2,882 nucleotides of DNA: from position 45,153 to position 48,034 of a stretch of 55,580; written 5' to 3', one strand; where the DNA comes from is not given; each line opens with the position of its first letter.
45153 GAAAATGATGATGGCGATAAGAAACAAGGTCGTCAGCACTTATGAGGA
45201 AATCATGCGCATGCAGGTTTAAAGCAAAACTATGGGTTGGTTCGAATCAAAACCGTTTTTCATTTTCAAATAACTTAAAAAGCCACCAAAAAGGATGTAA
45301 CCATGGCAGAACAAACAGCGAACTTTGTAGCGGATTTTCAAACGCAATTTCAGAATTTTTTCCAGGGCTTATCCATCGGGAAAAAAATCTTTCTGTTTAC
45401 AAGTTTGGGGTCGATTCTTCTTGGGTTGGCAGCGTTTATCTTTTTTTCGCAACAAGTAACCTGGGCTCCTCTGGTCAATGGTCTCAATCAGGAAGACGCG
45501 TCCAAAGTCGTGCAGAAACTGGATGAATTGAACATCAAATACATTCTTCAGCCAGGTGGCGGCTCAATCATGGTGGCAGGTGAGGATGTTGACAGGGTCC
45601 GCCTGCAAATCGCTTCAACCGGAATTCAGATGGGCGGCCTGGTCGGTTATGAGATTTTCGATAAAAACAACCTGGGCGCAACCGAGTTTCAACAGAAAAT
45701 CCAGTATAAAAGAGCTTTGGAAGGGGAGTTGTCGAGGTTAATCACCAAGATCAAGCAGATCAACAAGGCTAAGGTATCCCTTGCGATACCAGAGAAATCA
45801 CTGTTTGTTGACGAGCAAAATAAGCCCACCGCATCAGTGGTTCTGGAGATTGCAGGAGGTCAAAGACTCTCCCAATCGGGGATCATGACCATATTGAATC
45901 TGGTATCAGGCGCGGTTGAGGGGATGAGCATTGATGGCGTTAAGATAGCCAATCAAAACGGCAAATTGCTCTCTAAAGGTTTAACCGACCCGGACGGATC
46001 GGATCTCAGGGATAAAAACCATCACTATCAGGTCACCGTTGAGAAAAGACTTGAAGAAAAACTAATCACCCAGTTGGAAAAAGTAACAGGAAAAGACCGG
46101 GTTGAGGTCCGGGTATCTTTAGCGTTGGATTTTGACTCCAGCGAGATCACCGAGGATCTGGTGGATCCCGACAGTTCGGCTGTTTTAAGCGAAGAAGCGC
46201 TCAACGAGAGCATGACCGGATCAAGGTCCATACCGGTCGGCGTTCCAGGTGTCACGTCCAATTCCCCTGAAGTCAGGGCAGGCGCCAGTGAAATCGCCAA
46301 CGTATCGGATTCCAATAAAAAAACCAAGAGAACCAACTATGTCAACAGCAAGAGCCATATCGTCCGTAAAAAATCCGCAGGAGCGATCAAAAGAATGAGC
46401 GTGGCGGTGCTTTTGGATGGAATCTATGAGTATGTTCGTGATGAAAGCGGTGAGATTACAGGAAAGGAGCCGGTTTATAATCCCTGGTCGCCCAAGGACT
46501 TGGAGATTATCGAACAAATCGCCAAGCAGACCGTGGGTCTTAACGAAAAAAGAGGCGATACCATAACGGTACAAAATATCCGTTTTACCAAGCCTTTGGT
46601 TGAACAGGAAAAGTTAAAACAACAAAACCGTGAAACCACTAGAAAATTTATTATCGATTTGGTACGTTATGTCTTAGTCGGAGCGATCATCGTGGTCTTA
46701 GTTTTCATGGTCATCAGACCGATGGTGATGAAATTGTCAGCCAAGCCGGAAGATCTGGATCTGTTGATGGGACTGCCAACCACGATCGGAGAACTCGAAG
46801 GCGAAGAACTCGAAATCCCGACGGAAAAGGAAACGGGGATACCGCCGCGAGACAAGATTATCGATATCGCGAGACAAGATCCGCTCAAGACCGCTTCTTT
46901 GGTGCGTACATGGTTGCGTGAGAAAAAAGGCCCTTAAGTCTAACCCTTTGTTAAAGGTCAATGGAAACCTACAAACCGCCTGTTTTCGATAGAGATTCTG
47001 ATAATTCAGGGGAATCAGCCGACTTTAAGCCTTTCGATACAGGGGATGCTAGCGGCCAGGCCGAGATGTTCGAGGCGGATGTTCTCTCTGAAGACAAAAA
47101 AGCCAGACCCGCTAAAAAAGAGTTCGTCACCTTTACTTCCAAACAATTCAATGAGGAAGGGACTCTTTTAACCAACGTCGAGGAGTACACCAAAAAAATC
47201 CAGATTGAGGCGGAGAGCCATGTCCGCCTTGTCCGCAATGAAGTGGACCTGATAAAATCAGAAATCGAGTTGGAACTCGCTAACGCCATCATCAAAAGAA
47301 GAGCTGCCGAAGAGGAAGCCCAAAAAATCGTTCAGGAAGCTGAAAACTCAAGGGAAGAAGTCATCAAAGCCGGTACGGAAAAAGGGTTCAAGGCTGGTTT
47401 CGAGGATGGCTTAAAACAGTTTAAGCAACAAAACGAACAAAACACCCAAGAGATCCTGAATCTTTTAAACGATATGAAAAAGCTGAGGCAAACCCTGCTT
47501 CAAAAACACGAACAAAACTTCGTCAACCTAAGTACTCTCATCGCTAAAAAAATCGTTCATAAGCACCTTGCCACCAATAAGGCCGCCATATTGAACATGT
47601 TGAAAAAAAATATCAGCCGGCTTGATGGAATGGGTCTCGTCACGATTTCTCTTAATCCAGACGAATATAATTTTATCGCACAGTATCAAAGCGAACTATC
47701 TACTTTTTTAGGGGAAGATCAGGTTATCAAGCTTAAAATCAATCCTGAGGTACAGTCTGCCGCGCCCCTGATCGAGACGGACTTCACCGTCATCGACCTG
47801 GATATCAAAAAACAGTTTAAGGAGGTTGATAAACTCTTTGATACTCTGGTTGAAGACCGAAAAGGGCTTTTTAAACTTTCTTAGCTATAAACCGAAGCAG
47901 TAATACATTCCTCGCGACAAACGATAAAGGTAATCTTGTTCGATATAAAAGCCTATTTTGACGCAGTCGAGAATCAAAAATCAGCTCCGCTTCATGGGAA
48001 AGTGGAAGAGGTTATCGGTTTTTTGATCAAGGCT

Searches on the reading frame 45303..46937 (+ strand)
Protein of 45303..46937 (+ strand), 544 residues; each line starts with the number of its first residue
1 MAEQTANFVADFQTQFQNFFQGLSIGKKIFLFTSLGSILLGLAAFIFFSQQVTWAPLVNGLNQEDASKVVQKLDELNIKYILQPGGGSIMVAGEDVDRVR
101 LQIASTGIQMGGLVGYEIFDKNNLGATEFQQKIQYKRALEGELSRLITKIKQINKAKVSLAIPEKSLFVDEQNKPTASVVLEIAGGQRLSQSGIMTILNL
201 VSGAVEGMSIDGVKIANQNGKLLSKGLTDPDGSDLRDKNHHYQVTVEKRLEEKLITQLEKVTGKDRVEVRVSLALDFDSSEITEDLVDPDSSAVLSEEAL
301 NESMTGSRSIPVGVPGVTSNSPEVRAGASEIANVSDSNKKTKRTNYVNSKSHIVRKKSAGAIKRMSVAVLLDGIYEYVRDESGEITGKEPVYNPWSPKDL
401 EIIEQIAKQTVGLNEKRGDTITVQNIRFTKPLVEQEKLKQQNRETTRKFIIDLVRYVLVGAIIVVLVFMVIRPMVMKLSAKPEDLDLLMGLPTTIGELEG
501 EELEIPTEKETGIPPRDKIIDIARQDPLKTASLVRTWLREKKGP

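Call 29: search_protein_families(library=pfam, proteins=[window:45303-46937:+], max_evalue=0.00001)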
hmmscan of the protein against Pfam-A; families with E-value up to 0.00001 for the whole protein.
window:45303-46937:+ (544 aa): 2 families
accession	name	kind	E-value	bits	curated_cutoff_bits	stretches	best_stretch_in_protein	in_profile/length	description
PF01514.23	YscJ_FliF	-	2.7e-57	194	24.4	1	50-224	2-178/179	Secretory protein of YscJ/FliF family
PF08345.17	YscJ_FliF_C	-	2.7e-36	125.6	23.8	1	258-428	1-147/147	Flagellar M-ring protein C-terminal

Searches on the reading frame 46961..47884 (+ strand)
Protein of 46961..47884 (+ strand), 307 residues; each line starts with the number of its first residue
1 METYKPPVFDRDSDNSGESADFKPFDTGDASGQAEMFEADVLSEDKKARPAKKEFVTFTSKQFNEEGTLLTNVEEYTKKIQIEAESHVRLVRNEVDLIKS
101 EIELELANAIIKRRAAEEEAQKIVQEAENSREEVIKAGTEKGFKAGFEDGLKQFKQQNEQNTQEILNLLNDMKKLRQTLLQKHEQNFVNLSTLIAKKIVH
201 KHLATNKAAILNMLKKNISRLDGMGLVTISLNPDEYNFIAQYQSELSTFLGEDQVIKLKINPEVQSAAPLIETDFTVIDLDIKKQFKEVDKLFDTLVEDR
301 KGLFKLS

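Call 56: search_protein_families(library=pfam, proteins=[window:46961-47884:+], max_evalue=0.00001)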
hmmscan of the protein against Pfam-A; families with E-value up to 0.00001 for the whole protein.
window:46961-47884:+ (307 aa): 1 family
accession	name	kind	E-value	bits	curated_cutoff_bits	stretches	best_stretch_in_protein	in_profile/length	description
PF02108.21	FliH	-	8.1e-15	55.3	24.1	1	160-289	2-128/128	Flagellar assembly protein FliH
